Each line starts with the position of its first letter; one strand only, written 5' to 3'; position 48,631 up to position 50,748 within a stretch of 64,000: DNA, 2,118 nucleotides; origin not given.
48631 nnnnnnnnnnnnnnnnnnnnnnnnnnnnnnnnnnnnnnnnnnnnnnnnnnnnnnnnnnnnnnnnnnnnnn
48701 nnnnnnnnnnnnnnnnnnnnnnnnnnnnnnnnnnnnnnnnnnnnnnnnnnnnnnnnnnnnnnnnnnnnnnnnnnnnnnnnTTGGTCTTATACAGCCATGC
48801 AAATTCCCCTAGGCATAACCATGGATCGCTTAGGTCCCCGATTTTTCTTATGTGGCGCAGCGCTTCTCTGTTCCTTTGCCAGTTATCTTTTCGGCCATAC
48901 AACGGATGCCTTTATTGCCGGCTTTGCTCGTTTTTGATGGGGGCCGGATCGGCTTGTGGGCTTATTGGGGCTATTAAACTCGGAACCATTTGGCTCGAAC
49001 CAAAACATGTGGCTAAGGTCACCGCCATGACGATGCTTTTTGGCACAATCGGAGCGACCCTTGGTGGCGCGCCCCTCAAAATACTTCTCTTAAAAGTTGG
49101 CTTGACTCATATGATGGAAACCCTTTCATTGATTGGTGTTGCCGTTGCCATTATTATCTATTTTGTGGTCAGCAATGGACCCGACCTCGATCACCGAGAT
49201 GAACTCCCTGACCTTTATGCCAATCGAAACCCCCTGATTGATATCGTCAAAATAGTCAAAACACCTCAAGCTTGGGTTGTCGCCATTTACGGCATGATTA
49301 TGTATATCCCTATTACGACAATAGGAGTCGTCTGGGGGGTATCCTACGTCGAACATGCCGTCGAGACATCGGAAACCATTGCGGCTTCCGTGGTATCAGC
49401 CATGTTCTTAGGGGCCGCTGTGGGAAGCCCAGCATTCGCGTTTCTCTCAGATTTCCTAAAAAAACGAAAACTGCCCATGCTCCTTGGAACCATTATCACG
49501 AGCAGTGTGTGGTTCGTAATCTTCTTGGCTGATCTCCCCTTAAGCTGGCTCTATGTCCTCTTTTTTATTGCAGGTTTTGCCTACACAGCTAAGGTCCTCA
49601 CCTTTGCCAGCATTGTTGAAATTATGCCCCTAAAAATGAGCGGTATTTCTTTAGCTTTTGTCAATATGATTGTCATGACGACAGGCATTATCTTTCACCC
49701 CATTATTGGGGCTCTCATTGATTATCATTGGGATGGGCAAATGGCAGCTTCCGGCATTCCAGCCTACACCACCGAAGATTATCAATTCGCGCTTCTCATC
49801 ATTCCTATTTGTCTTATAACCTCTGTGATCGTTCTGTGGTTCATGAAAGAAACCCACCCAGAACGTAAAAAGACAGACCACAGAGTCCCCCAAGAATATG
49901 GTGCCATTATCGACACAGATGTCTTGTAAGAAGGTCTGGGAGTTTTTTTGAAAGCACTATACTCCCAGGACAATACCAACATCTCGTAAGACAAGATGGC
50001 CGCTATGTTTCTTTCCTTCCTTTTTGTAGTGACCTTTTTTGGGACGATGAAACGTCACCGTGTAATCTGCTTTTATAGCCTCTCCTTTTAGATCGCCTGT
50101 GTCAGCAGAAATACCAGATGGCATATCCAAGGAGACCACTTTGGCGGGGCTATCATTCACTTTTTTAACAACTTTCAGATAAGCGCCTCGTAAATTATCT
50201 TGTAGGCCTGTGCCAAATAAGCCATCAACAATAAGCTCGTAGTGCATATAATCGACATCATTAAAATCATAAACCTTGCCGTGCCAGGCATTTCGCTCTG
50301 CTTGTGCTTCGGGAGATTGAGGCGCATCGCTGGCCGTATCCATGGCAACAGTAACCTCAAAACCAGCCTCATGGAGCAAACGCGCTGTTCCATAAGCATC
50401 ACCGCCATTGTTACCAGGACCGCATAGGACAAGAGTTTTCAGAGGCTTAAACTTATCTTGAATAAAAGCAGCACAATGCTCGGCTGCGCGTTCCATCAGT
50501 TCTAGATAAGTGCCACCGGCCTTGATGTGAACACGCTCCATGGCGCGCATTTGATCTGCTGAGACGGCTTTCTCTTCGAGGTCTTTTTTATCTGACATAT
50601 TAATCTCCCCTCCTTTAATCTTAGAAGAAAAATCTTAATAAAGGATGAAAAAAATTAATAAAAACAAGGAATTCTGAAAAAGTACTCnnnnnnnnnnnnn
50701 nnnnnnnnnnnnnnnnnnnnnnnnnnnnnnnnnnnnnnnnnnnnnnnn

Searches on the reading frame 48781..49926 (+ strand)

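Call 84: search_protein_families(library=pfam, proteins=[window:48781-49926:+], max_evalue=0.001)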
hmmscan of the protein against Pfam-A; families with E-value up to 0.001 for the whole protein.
window:48781-49926:+ (382 aa): 2 families
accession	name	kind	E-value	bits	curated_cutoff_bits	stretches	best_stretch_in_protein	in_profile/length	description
PF07690.21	MFS_1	-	3.2e-22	79.4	33.4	2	168-367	2-184/347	Major Facilitator Superfamily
PF04746.17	DUF575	-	0.00075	20.2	25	0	170-232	17-82/101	Protein of unknown function (DUF575)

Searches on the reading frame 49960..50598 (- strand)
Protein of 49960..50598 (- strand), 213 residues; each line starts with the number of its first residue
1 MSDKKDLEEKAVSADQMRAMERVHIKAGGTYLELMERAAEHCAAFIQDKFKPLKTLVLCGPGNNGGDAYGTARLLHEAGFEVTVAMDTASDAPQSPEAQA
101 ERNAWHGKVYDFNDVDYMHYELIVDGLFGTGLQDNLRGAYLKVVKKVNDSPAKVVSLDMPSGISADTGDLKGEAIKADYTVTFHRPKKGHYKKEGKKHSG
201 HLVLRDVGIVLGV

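Call 84: search_protein_families(library=pfam, proteins=[window:49960-50598:-], max_evalue=0.001)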
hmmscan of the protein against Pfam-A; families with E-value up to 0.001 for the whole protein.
window:49960-50598:- (213 aa): 1 family
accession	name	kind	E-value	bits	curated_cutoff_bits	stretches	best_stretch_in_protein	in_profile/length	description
PF03853.21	YjeF_N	-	6e-45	153.7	24.9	1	33-189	3-169/169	YjeF-related protein N-terminus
